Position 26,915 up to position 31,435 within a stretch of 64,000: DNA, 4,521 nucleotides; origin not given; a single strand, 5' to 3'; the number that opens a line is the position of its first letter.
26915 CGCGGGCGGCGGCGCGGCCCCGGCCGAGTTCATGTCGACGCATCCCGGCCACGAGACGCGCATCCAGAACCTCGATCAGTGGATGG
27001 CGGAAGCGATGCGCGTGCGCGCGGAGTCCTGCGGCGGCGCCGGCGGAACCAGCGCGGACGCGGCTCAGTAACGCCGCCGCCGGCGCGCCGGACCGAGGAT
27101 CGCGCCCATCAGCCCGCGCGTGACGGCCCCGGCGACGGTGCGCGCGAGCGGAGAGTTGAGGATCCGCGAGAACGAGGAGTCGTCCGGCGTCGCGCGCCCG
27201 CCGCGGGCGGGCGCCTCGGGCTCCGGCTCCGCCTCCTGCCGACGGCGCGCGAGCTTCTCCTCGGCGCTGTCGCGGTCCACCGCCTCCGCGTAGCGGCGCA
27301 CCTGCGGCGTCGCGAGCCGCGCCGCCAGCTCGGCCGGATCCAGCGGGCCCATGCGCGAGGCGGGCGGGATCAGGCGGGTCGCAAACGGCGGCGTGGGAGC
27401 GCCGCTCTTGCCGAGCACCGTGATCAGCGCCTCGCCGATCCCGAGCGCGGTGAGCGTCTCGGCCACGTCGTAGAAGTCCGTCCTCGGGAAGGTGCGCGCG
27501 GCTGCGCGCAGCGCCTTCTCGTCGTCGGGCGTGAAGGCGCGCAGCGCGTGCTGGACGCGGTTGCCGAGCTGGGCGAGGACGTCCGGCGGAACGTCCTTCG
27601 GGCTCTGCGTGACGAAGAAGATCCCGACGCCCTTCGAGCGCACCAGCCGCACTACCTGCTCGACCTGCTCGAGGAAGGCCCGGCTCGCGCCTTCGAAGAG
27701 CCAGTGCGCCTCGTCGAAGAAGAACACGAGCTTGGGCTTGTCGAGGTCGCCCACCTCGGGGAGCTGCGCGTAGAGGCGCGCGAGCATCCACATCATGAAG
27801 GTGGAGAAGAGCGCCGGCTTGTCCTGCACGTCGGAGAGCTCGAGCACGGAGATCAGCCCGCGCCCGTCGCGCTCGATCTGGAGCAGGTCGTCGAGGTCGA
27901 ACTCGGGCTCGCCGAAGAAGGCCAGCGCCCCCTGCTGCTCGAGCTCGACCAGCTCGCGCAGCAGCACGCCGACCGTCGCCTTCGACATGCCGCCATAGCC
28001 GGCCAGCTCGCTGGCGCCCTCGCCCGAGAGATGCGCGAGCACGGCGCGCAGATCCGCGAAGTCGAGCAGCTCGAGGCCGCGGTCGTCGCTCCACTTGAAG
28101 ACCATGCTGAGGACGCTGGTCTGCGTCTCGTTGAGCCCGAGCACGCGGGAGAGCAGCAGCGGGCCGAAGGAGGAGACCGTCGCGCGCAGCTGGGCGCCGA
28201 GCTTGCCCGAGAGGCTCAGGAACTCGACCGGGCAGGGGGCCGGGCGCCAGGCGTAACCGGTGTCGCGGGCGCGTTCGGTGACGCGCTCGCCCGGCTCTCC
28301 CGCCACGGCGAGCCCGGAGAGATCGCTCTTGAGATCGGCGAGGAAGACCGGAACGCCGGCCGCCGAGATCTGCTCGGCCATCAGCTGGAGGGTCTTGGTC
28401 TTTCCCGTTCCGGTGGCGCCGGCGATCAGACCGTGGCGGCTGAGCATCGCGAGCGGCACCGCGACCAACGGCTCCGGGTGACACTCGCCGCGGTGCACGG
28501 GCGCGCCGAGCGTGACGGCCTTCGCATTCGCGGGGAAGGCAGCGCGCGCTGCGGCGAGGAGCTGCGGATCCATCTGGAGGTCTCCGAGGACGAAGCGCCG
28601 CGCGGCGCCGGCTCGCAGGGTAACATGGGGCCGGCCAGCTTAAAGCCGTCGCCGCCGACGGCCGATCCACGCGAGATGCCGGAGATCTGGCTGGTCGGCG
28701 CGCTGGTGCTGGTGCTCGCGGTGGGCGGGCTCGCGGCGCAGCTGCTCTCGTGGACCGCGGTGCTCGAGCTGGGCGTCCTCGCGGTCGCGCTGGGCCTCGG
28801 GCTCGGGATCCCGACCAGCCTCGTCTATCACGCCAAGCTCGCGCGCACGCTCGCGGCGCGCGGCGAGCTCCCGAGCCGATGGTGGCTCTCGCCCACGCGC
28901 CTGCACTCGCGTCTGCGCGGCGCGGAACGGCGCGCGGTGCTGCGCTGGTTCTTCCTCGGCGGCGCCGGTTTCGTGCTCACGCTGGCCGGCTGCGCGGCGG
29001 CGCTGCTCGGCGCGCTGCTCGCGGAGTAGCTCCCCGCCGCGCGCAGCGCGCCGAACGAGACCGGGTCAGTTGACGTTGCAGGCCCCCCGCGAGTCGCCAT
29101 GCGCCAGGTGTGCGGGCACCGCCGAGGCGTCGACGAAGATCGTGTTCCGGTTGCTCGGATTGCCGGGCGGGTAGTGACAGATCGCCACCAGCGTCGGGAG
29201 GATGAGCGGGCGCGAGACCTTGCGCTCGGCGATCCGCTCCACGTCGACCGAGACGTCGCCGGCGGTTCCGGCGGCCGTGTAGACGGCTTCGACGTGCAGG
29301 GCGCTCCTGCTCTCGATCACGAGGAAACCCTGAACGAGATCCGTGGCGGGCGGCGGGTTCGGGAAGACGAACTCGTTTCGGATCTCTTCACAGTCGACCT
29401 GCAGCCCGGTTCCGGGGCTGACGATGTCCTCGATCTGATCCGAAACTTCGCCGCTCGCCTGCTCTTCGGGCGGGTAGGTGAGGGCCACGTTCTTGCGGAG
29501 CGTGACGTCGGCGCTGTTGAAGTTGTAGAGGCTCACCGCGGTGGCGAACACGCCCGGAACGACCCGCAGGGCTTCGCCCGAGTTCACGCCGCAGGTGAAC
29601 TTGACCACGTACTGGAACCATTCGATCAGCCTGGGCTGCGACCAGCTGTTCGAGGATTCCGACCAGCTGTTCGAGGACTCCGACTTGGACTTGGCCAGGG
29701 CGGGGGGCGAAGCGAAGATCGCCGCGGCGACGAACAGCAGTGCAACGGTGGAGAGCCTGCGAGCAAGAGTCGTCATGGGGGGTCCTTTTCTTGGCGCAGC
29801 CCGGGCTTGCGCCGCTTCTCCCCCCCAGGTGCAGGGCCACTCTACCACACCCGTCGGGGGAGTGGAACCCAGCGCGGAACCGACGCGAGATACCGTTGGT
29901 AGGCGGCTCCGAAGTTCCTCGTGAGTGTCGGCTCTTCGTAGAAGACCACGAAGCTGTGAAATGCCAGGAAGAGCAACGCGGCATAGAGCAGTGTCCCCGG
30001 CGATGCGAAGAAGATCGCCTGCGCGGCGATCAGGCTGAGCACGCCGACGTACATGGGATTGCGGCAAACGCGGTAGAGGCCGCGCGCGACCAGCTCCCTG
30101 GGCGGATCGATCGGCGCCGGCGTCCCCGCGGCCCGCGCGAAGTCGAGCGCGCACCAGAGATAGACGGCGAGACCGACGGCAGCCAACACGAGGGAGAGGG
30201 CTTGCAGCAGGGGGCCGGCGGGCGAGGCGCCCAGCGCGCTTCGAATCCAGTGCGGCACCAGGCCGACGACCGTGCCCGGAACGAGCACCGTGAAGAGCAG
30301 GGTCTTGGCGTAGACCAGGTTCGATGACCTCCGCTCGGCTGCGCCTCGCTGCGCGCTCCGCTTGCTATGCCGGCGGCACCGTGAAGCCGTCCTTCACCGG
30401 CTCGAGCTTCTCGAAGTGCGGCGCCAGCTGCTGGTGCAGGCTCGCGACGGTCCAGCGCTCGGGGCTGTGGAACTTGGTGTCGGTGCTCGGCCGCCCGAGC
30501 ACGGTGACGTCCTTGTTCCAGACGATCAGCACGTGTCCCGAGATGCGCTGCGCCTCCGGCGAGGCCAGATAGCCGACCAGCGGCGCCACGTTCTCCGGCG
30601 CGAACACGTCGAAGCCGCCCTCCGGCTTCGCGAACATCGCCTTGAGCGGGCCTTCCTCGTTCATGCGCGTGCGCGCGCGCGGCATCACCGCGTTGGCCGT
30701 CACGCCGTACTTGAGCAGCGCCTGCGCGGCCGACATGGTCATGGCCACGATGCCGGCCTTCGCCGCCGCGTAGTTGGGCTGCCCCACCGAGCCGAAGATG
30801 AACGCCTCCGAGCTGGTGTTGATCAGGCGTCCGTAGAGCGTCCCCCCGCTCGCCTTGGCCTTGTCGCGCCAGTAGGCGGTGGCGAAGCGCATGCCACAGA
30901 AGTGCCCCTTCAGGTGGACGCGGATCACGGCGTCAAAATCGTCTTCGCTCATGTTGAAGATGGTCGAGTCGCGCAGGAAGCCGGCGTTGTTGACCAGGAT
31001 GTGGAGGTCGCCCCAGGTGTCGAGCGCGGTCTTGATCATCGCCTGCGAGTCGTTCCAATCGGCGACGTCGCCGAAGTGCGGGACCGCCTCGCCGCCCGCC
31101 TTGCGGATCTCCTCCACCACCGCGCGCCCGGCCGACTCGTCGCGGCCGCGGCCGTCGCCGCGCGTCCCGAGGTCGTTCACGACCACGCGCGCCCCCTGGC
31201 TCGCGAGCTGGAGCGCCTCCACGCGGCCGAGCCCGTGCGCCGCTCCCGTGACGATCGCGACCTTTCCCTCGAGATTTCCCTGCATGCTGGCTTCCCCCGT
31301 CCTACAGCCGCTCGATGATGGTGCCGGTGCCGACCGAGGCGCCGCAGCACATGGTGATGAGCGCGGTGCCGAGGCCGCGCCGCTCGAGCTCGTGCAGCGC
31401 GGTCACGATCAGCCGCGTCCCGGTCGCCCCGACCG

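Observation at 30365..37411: igr/ChsE-ChsH-Ltp2-type sterol side-chain operon in a genome that otherwise looks diderm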

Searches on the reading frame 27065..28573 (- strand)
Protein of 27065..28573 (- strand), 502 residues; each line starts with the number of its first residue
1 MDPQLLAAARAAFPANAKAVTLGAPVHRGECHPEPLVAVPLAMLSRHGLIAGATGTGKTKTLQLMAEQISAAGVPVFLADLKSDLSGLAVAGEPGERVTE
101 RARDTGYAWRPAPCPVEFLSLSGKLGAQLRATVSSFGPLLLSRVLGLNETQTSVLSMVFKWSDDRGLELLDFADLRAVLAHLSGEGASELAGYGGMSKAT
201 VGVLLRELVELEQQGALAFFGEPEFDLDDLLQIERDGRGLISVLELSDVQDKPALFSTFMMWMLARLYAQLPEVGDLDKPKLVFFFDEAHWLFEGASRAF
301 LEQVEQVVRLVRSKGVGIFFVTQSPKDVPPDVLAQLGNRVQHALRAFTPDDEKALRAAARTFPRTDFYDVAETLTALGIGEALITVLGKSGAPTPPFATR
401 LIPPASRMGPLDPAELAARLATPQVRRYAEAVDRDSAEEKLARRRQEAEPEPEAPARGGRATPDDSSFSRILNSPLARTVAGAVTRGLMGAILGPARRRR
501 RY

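Call 31: search_protein_families(library=pfam, proteins=[window:27065-28573:-], max_evalue=0.001)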
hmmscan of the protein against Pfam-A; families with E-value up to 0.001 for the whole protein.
window:27065-28573:- (502 aa): 4 families
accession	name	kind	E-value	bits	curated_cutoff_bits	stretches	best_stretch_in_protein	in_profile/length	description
PF05872.18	HerA_C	-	7.1e-180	599.4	22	1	37-456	13-434/502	Helicase HerA-like C-terminal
PF01935.23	DUF87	-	3.7e-07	30.9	23.2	1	42-251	20-206/220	Helicase HerA, central domain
PF13401.12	AAA_22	-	1.9e-06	28.7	27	0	46-84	6-44/130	AAA domain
PF12846.13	AAA_10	-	0.00093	18.8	27.5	0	255-332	217-290/362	AAA-like domain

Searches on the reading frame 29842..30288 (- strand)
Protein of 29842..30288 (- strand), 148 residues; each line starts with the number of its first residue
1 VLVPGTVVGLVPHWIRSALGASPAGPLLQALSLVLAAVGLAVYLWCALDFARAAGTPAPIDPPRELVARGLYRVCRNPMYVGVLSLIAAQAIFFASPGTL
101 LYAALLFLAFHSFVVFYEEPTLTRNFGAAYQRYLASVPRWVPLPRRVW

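Call 31: search_protein_families(library=pfam, proteins=[window:29842-30288:-], max_evalue=0.001)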
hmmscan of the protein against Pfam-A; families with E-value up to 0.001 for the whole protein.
window:29842-30288:- (148 aa): 2 families
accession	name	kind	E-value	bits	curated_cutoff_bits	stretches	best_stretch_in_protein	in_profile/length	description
PF04191.18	PEMT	-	1.8e-13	51.2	25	1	32-128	6-104/105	Phospholipid methyltransferase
PF04140.19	ICMT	-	0.00036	21.3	24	1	59-110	28-81/95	Isoprenylcysteine carboxyl methyltransferase (ICMT) family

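Call 68: search_protein_families(library=ncbifam, proteins=[window:29842-30288:-], max_evalue=1e-10)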
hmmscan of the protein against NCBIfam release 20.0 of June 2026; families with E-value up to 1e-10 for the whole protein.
window:29842-30288:- (148 aa): 0 families

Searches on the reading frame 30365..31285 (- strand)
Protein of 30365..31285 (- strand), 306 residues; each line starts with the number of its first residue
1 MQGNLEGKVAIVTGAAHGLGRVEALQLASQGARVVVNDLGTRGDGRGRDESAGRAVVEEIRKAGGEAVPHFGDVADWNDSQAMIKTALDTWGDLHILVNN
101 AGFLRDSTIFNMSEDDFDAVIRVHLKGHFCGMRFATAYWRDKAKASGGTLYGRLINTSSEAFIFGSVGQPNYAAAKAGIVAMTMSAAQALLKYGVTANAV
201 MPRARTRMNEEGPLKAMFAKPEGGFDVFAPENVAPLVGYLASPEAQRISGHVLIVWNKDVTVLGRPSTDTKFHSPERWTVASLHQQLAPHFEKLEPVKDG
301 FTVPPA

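Call 3: search_protein_families(library=pfam, proteins=[window:30365-31285:-])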
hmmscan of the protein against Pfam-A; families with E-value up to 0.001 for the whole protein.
window:30365-31285:- (306 aa): 3 families
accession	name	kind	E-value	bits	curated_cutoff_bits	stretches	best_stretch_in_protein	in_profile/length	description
PF00106.31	adh_short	-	5.1e-37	127.7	26.6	1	8-207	1-185/195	short chain dehydrogenase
PF13561.12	adh_short_C2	-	7.8e-34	117.7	27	1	14-255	1-231/236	Enoyl-(Acyl carrier protein) reductase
PF08659.16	KR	-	1.7e-14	54.6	22.6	1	11-182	4-159/180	KR domain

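Call 4: search_protein_families(library=ncbifam, proteins=[window:30365-31285:-])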
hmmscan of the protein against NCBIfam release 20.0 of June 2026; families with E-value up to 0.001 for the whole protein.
window:30365-31285:- (306 aa): 197 families (the best 25 are shown)
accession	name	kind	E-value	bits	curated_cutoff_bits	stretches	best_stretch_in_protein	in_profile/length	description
NF005862.0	PRK07792.1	equivalog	2.5e-108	361.9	414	1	3-296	9-293/307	3-oxoacyl-ACP reductase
NF005861.0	PRK07791.1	subfamily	3.1e-103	345.3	373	1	3-293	2-290/300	SDR family oxidoreductase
NF004198.0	PRK05653.1-3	equivalog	2.7e-51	174.4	296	1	4-255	4-242/248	3-oxoacyl-ACP reductase FabG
TIGR01830.1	3oxo_ACP_reduc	equivalog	4.6e-43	147.6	297.75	1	10-255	1-234/239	3-oxoacyl-[acyl-carrier-protein] reductase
NF005559.1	PRK07231.1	subfamily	9.9e-41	139.9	215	1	5-255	2-243/249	glucose 1-dehydrogenase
NF004197.0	PRK05653.1-1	equivalog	1.3e-39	136.3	332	1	1-255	1-242/249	3-oxoacyl-ACP reductase FabG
TIGR03971.1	SDR_subfam_1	subfamily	3.5e-39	134.8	300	1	5-255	1-264/271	mycofactocin-coupled SDR family oxidoreductase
NF009466.0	PRK12826.1-2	subfamily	8.2e-39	133.5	222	1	8-255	4-240/248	3-oxoacyl-ACP reductase FabG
NF006110.0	PRK08261.1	equivalog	3e-36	125.3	410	1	4-256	211-447/454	3-oxoacyl-ACP reductase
TIGR02415.1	23BDH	subfamily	4.2e-36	124.7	304.35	1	8-255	1-247/254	acetoin reductase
NF004818.0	PRK06172.1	equivalog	5.9e-36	124.1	336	1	1-255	1-246/253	SDR family oxidoreductase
NF009093.0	PRK12429.1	subfamily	1.9e-35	122.4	258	1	4-251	2-248/259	3-hydroxybutyrate dehydrogenase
NF004791.0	PRK06138.1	equivalog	7.1e-35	120.5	312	1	4-255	2-245/252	SDR family oxidoreductase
NF053807.1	RhamDHLra1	equivalog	3.6e-34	118.6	400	1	5-255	2-243/252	L-rhamnose 1-dehydrogenase Lra1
NF004200.0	PRK05653.1-5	equivalog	6e-34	117.7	273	1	9-255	4-237/242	3-oxoacyl-ACP reductase FabG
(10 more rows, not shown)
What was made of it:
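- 30365..31285 (-): MFE-2-type (3R)-hydroxyacyl-CoA dehydrogenase SDR, 306 aa. Scores are below the NCBIfam cutoffs (362 against 414; 345 against 373) (call 4).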

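Call 11: search_solved_structures(query=window:30365-31285:-, max_evalue=1e-20, show_alignments=1)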
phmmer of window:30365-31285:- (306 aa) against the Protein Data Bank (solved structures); distinct sequences matched with E-value up to 1e-20: 88 (the best 60 are shown).
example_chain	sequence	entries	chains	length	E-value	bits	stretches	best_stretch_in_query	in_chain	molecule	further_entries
2et6_A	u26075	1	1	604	9.5e-83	281.2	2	6-248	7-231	(3R)-hydroxyacyl-CoA dehydrogenase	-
3qlj_A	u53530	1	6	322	9.2e-75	255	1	3-292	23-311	Short chain dehydrogenase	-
4kzp_A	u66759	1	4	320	3.5e-72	246.5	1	4-301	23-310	Oxidoreductase, short chain dehydrogenase/reductase family protein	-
7lg9_A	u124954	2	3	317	4.8e-70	239.5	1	4-297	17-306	3-ketoacyl-ACP reductase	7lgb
7ulh_A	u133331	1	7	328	2.8e-61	210.7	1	1-263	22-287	Short chain dehydrogenase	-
1gz6_A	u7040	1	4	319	4e-44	154.4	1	5-246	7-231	ESTRADIOL 17 BETA-DEHYDROGENASE 4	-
1zbq_A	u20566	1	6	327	4.1e-44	154.4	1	5-246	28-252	17-beta-hydroxysteroid dehydrogenase 4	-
3oml_A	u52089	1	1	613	1.1e-43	153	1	5-244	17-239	Peroxisomal Multifunctional Enzyme Type 2, CG3415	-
2uvd_A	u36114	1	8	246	6.7e-38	134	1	5-255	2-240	3-OXOACYL-(ACYL-CARRIER-PROTEIN) REDUCTASE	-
2hq1_A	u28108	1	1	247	9.6e-37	130.2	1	5-254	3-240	Glucose/ribitol dehydrogenase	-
7sub_A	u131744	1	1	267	8.9e-36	127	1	2-254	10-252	3-oxoacyl-reductase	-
3woh_A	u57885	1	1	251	1.5e-34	123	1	3-255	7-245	SiaM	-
1edo_A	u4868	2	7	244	3e-34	122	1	9-253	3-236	BETA-KETO ACYL CARRIER PROTEIN REDUCTASE | KETOACYL REDUCTASE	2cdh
6t6n_A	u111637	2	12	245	1.1e-33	120.1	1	5-255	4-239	3-oxoacyl-[acyl-carrier protein] reductase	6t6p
7tzp_A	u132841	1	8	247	1.2e-33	120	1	5-255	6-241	3-oxoacyl-ACP reductase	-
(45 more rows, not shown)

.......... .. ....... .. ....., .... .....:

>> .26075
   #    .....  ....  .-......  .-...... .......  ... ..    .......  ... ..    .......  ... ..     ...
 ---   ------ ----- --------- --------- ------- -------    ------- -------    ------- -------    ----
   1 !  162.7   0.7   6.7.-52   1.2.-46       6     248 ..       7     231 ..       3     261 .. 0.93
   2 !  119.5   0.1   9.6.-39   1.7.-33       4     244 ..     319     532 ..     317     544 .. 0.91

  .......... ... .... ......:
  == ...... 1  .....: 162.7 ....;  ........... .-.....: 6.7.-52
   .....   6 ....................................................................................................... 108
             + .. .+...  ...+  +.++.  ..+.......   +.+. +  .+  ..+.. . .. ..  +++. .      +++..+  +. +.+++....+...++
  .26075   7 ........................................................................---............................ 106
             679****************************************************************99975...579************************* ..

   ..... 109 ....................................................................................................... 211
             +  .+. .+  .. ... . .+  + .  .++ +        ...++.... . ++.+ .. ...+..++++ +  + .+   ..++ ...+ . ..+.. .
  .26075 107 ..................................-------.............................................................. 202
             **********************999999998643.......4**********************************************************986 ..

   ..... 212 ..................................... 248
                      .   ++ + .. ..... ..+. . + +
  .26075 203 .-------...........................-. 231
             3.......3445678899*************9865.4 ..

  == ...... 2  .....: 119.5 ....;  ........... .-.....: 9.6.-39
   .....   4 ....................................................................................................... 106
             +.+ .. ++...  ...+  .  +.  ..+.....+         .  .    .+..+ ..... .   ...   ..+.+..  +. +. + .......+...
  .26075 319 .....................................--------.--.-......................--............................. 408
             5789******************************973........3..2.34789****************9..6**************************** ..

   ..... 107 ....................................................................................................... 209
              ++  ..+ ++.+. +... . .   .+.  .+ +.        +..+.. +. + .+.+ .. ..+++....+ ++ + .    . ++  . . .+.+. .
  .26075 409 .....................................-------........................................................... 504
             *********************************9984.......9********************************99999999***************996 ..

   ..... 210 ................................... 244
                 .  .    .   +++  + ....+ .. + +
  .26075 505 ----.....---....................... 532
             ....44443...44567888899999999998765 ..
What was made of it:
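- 30365..31285 (-): PDB matches: 2ET6 (3R)-hydroxyacyl-CoA dehydrogenase at 1e-82; mycobacterial SDRs 3QLJ and 4KZP at about 1e-72 to 1e-75; 7LG9 at 5e-70 (call 11).
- On Hsd4A/ChsB1 (side-chain 3-hydroxyacyl-CoA dehydrogenase): MFE-2-type membership is clear (2ET6 at 1e-82, call 11).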
